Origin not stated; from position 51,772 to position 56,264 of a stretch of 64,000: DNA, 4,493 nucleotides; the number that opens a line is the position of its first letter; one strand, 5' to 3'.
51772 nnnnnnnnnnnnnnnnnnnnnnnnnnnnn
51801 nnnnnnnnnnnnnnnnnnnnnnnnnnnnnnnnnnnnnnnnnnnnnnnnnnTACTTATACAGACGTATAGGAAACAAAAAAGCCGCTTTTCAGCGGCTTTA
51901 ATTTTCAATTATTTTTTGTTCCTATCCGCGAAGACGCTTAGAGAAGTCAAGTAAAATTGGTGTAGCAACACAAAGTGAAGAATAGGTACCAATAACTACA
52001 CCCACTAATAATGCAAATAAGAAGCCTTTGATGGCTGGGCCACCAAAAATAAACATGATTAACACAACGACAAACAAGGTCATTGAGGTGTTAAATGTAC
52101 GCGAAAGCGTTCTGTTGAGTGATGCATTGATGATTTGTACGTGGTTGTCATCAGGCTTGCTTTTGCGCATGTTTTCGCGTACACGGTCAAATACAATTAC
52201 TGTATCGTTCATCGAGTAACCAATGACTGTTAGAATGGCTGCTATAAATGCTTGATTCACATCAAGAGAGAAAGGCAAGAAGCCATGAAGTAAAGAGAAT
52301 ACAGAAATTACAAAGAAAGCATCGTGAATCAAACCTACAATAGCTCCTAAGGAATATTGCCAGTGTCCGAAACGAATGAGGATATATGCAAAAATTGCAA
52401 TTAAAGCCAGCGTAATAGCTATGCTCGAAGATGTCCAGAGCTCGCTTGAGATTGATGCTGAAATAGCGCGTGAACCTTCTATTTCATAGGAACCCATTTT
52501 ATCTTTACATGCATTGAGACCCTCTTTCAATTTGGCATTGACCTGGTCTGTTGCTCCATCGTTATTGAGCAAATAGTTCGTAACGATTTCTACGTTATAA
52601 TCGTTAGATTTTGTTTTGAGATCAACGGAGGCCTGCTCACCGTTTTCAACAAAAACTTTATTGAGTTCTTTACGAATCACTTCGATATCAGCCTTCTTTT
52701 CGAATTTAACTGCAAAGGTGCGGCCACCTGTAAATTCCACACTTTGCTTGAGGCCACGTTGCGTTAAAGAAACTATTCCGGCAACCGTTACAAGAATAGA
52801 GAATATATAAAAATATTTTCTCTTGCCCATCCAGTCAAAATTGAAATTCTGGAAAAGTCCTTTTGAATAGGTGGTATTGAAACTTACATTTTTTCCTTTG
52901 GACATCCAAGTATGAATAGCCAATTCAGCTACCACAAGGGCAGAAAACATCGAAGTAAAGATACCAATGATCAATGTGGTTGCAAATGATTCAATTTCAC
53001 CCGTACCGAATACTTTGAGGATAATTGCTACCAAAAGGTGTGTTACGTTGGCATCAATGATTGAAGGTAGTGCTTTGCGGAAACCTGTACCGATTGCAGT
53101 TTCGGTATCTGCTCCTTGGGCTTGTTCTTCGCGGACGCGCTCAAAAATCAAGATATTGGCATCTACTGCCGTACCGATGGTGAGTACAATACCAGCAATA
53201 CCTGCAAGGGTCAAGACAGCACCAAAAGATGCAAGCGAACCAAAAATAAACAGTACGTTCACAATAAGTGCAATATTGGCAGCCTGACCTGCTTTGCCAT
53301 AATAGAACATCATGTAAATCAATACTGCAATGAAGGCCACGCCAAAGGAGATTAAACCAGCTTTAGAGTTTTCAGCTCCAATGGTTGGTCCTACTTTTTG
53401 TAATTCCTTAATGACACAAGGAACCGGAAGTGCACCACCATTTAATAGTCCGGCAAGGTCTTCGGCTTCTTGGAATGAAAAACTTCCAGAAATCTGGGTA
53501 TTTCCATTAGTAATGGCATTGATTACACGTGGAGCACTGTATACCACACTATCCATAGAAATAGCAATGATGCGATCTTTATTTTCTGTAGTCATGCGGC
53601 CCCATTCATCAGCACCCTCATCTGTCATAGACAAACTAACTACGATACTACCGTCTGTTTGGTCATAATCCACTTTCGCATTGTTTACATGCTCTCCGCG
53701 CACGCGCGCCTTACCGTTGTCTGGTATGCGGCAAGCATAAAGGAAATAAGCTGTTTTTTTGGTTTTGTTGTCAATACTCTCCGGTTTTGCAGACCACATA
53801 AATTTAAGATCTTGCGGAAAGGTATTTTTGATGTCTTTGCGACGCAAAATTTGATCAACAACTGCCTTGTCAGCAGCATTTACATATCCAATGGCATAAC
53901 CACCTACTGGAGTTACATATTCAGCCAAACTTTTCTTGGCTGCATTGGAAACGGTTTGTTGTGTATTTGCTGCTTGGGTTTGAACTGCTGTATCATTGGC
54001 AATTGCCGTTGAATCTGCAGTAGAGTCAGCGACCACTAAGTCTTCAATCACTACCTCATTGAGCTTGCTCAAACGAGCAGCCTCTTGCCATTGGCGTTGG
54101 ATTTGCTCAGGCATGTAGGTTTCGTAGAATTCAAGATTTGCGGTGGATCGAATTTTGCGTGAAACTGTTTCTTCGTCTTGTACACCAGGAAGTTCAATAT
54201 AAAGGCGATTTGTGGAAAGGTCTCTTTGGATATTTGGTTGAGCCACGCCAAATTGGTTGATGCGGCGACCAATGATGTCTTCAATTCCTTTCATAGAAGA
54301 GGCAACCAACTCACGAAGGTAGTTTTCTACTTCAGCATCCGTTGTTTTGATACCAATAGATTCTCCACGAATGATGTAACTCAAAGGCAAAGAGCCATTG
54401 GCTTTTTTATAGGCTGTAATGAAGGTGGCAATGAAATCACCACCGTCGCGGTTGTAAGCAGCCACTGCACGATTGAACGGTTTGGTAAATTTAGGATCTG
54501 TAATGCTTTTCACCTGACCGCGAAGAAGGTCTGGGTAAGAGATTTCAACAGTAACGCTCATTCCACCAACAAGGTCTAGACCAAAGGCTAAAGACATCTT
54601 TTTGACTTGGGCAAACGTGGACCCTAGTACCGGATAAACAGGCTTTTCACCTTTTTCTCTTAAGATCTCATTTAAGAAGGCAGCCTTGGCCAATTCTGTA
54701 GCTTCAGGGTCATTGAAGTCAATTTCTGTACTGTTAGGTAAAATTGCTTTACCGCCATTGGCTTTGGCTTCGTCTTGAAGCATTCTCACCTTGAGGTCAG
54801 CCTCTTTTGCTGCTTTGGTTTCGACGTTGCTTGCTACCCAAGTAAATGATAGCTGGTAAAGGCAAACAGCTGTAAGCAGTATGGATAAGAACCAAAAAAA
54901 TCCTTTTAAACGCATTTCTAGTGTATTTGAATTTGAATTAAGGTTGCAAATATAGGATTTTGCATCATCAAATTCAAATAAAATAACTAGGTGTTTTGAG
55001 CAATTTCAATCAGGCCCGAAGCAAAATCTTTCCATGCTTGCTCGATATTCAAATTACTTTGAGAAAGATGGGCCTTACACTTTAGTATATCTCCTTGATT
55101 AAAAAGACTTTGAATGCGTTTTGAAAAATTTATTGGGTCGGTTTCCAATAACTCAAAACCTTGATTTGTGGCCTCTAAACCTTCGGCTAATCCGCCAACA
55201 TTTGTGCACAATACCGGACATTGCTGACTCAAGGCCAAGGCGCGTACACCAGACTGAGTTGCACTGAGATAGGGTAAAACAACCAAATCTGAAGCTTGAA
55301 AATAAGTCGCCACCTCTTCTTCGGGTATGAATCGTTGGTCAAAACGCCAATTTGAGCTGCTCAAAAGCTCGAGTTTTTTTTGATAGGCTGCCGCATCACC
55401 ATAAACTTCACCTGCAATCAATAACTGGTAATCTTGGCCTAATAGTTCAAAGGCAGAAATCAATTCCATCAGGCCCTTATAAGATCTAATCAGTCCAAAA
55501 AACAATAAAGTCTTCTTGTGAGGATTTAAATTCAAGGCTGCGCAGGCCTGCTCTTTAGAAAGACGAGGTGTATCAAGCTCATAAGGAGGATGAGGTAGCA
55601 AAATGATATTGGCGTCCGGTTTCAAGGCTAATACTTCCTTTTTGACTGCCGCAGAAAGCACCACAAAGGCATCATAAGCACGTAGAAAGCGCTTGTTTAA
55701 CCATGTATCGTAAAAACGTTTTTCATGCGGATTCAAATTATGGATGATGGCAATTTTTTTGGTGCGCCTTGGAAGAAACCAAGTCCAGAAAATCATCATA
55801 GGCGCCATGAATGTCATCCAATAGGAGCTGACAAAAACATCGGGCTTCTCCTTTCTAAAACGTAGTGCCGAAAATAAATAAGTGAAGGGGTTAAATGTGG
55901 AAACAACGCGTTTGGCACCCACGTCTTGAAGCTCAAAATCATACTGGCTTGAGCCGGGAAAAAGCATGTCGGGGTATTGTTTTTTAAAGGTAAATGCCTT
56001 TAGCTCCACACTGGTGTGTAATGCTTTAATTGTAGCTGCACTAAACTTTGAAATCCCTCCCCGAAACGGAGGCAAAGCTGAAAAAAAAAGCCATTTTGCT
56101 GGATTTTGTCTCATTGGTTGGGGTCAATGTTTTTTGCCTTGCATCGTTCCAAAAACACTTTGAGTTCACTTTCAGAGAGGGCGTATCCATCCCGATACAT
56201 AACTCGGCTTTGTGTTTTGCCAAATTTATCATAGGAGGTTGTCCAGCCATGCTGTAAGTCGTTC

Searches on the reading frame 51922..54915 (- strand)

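Call 43: search_protein_families(library=pfam, proteins=[window:51922-54915:-], max_evalue=0.001)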
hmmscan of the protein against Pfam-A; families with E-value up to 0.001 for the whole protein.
window:51922-54915:- (997 aa): 5 families
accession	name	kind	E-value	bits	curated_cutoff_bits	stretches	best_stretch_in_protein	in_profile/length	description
PF02355.23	SecD_SecF_C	-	1.8e-79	266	20.5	2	805-993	8-188/189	Protein export membrane protein SecD/SecF, C-terminal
PF22599.2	SecDF_P1_head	-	3.7e-26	91.7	27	1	402-498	18-114/114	SecDF, P1 head subdomain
PF21760.3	SecD_1st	-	8.4e-16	57.6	27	1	212-265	5-57/60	Protein translocase subunit SecDF, P1 domain, N-terminal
PF07549.19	Sec_GG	-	2.7e-08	33.5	20.3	1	715-742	1-28/28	SecD/SecF GG Motif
PF03176.21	MMPL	-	1.5e-05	24.6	20.5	1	568-667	200-298/333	MMPL family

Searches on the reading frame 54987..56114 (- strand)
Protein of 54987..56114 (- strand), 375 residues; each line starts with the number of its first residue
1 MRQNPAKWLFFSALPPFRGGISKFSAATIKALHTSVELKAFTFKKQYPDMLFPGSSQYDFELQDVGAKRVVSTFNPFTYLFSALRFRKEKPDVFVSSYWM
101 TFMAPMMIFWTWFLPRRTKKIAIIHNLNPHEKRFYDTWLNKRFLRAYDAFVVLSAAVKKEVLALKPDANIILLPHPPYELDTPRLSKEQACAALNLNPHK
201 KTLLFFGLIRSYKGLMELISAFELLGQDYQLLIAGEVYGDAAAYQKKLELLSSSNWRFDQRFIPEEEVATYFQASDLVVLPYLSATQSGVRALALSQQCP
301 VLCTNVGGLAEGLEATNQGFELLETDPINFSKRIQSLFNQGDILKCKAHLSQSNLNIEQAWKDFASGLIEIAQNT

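Call 77: search_protein_families(library=pfam, proteins=[window:54987-56114:-], max_evalue=0.0001)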
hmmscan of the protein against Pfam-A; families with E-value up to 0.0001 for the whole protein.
window:54987-56114:- (375 aa): 4 families
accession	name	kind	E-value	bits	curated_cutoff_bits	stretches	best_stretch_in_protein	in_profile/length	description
PF00534.26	Glycos_transf_1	-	7.4e-15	55.3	26.4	1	192-341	7-159/172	Glycosyl transferases group 1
PF13692.12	Glyco_trans_1_4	-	9.4e-15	55.5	27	1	201-339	2-141/142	Glycosyl transferases group 1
PF13579.12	Glyco_trans_4_4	-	1.7e-08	35.4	29.7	1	19-172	1-154/158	Glycosyl transferase 4-like domain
PF13439.12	Glyco_transf_4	-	3.5e-07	30.9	28.5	1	79-173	61-162/170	Glycosyltransferase Family 4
